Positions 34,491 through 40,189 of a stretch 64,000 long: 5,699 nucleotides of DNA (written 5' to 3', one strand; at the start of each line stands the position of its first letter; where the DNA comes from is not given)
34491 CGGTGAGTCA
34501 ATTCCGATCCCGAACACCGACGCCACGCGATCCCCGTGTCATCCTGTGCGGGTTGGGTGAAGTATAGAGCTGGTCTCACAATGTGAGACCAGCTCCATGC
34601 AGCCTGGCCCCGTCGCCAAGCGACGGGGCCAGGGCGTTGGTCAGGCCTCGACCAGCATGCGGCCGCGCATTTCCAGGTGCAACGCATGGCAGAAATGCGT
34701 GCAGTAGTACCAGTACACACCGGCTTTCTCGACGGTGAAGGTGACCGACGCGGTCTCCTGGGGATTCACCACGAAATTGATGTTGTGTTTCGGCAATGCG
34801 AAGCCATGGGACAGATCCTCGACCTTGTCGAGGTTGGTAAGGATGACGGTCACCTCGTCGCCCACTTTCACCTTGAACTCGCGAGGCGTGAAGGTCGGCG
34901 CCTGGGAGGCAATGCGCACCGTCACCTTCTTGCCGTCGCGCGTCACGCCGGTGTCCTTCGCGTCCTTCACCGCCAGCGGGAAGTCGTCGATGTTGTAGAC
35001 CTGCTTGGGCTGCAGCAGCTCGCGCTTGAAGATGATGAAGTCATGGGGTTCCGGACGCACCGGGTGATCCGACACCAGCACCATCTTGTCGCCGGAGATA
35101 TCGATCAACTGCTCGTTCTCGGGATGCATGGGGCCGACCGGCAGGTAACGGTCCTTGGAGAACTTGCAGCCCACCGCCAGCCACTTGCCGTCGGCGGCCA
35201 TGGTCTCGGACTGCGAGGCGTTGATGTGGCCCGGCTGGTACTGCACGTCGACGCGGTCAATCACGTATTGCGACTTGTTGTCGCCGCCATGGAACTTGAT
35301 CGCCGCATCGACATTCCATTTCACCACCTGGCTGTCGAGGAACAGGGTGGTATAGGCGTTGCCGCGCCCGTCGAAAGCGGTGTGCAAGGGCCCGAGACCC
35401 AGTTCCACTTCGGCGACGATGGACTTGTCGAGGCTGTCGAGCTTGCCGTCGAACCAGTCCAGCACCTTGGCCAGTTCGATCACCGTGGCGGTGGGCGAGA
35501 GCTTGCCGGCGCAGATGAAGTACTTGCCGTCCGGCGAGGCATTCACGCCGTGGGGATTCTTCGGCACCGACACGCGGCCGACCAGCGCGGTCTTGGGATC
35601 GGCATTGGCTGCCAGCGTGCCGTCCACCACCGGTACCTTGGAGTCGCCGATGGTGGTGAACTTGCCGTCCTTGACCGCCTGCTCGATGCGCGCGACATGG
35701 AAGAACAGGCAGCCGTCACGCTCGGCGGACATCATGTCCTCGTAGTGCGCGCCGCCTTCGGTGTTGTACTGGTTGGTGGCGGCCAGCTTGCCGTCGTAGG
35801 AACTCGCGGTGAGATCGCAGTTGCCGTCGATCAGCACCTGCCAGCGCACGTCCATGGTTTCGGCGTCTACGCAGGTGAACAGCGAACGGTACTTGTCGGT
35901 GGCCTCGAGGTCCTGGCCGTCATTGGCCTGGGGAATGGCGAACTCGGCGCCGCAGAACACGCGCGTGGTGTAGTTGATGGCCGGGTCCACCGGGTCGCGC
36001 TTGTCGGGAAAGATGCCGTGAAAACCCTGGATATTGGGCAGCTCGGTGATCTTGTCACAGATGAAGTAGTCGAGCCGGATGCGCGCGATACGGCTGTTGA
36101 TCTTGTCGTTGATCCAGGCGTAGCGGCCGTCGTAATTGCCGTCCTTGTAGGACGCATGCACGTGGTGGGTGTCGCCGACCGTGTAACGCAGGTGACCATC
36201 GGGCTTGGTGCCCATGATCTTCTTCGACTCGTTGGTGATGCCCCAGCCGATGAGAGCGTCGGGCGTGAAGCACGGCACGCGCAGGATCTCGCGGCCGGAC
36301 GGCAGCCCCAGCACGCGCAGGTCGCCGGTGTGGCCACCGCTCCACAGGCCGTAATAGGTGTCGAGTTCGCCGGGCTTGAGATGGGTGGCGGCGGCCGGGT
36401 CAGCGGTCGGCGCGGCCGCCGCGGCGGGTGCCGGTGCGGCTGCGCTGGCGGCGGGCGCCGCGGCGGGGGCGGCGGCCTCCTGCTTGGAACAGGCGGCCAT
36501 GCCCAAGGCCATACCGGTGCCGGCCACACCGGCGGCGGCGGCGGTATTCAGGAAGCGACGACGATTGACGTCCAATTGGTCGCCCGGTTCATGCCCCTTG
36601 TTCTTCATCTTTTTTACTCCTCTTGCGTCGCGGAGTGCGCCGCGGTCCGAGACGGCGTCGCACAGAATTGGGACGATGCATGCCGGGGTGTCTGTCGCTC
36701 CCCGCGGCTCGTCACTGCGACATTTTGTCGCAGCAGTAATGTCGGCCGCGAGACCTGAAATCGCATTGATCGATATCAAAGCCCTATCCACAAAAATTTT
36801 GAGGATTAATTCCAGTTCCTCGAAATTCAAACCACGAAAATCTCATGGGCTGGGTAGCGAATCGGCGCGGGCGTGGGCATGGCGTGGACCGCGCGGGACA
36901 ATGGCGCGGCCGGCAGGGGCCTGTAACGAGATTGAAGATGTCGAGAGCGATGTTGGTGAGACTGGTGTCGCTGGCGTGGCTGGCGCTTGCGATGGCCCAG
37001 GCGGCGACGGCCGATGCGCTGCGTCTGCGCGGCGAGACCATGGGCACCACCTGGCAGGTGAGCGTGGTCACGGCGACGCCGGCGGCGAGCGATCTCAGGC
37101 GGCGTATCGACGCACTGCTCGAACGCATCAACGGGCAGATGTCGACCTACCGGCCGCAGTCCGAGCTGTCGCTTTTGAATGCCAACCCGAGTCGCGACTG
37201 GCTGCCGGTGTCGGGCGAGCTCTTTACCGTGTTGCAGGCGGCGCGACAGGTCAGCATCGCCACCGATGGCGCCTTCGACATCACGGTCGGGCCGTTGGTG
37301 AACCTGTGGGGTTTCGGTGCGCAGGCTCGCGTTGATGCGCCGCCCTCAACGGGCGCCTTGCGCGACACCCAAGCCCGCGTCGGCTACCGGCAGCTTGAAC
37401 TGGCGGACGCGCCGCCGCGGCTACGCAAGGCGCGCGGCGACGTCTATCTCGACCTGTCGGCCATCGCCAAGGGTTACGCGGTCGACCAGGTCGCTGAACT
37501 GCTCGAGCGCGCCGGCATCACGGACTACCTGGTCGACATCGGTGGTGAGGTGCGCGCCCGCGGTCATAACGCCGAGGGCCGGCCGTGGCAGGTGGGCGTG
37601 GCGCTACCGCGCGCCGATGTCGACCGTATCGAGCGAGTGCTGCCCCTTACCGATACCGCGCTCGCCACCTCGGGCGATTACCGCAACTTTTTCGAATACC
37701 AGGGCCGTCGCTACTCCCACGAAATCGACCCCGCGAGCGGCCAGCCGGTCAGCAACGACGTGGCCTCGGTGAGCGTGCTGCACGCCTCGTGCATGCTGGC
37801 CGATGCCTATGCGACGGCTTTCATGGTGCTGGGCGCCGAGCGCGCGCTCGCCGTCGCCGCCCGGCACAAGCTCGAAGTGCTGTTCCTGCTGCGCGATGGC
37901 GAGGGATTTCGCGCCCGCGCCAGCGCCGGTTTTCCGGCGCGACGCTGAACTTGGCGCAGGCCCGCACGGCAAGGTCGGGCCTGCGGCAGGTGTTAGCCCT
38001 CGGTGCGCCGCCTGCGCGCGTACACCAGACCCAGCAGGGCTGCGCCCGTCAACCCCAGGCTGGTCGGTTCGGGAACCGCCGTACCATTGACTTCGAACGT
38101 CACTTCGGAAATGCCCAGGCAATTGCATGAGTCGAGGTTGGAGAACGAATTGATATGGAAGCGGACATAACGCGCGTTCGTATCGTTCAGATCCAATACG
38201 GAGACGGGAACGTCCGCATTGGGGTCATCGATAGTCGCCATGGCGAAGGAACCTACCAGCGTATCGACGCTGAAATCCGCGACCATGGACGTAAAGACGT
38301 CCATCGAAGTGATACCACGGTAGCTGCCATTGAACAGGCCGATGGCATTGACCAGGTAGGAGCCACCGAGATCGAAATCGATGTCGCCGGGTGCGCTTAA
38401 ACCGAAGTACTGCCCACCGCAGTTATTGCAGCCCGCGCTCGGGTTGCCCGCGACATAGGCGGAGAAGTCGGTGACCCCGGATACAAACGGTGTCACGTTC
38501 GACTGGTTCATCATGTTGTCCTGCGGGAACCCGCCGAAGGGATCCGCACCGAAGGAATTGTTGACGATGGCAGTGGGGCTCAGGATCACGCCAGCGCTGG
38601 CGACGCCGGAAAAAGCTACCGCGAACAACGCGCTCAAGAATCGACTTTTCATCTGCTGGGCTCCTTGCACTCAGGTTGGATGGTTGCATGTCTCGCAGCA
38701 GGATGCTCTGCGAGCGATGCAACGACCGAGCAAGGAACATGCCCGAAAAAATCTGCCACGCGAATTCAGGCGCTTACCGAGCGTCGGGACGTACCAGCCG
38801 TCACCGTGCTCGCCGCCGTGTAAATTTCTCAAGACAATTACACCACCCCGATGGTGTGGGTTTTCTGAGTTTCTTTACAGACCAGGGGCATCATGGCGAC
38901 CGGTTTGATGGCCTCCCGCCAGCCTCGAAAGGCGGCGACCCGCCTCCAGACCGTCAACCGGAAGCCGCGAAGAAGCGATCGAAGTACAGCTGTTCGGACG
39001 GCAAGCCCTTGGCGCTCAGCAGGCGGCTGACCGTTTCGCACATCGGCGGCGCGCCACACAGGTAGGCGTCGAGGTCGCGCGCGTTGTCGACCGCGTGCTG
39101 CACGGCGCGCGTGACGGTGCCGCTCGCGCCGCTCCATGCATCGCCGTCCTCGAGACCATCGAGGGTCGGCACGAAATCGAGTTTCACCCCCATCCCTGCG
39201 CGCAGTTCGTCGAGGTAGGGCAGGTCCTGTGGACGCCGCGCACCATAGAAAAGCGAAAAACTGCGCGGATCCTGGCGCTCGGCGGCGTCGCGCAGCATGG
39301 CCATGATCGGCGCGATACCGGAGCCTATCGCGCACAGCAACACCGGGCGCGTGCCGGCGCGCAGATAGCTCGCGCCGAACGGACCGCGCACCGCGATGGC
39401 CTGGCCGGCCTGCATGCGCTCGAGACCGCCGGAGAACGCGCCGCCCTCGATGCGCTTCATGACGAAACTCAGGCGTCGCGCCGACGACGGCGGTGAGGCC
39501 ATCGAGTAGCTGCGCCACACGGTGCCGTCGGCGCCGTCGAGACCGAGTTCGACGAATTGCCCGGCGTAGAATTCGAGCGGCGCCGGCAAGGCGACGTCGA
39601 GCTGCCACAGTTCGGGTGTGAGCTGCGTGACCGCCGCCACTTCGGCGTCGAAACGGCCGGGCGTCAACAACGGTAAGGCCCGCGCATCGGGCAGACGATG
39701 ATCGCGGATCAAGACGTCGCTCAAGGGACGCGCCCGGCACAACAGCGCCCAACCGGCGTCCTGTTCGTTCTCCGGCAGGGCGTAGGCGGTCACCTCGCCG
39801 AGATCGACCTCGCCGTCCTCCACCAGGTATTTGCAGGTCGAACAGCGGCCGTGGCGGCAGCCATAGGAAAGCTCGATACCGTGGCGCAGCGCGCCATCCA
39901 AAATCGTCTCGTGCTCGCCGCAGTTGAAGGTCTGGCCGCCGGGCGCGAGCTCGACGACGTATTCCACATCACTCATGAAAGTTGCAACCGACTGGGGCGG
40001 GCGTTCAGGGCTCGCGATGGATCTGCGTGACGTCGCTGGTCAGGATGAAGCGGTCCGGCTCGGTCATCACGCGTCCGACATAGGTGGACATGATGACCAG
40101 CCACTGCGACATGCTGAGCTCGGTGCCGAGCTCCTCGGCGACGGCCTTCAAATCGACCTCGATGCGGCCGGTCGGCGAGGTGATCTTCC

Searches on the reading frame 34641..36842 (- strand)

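Call 11: search_protein_families(library=pfam, proteins=[window:34641-36842:-], max_evalue=0.001)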
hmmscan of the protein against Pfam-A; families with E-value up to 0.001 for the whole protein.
window:34641-36842:- (733 aa): 5 families
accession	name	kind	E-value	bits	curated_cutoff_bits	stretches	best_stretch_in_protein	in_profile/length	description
PF18764.7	nos_propeller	-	4.7e-36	123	30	1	530-600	1-71/71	Nitrous oxide reductase propeller repeat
PF18793.7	nos_propeller_2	-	1.5e-22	80.2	29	1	268-343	1-69/70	Nitrous oxide reductase propeller repeat 2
PF13473.12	Cupredoxin_1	-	1.1e-08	35.5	27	1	638-730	19-103/104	Cupredoxin-like domain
PF00116.26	COX2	-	0.00016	22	22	1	674-725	62-113/120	Cytochrome C oxidase subunit II, periplasmic domain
PF00127.26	Copper-bind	-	0.00027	21.7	21.2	0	640-731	3-98/99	Copper binding proteins, plastocyanin/azurin family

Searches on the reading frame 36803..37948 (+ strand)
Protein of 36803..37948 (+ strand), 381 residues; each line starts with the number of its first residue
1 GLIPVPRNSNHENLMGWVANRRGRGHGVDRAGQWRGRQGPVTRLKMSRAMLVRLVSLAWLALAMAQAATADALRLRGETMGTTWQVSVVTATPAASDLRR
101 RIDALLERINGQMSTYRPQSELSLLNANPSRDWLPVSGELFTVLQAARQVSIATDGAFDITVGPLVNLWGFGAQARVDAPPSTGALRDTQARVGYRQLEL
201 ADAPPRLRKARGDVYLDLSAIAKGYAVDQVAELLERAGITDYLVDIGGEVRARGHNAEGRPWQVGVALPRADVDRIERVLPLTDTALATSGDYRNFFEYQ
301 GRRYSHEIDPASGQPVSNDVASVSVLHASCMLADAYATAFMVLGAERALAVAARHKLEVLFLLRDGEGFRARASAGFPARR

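Call 11: search_protein_families(library=pfam, proteins=[window:36803-37948:+], max_evalue=0.001)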
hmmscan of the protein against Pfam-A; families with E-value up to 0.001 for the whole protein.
window:36803-37948:+ (381 aa): 1 family
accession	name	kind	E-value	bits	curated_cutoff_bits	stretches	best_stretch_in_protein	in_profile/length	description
PF02424.20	ApbE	-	8.9e-93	311.1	25.6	1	80-361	1-266/266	ApbE family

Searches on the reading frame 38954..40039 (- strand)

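Call 10: search_protein_families(library=pfam, proteins=[window:38954-40039:-], max_evalue=0.001)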
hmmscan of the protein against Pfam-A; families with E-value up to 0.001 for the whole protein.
window:38954-40039:- (361 aa): 3 families
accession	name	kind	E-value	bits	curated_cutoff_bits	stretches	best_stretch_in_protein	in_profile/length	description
PF00111.32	Fer2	-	1.4e-16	60.7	21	1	31-105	3-76/77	2Fe-2S iron-sulfur cluster binding domain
PF00175.26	NAD_binding_1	-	9.9e-15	55.6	22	1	237-338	3-108/109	Oxidoreductase NAD-binding domain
PF00970.30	FAD_binding_6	-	2e-13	50.9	21.1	1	133-223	3-96/99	Oxidoreductase FAD-binding domain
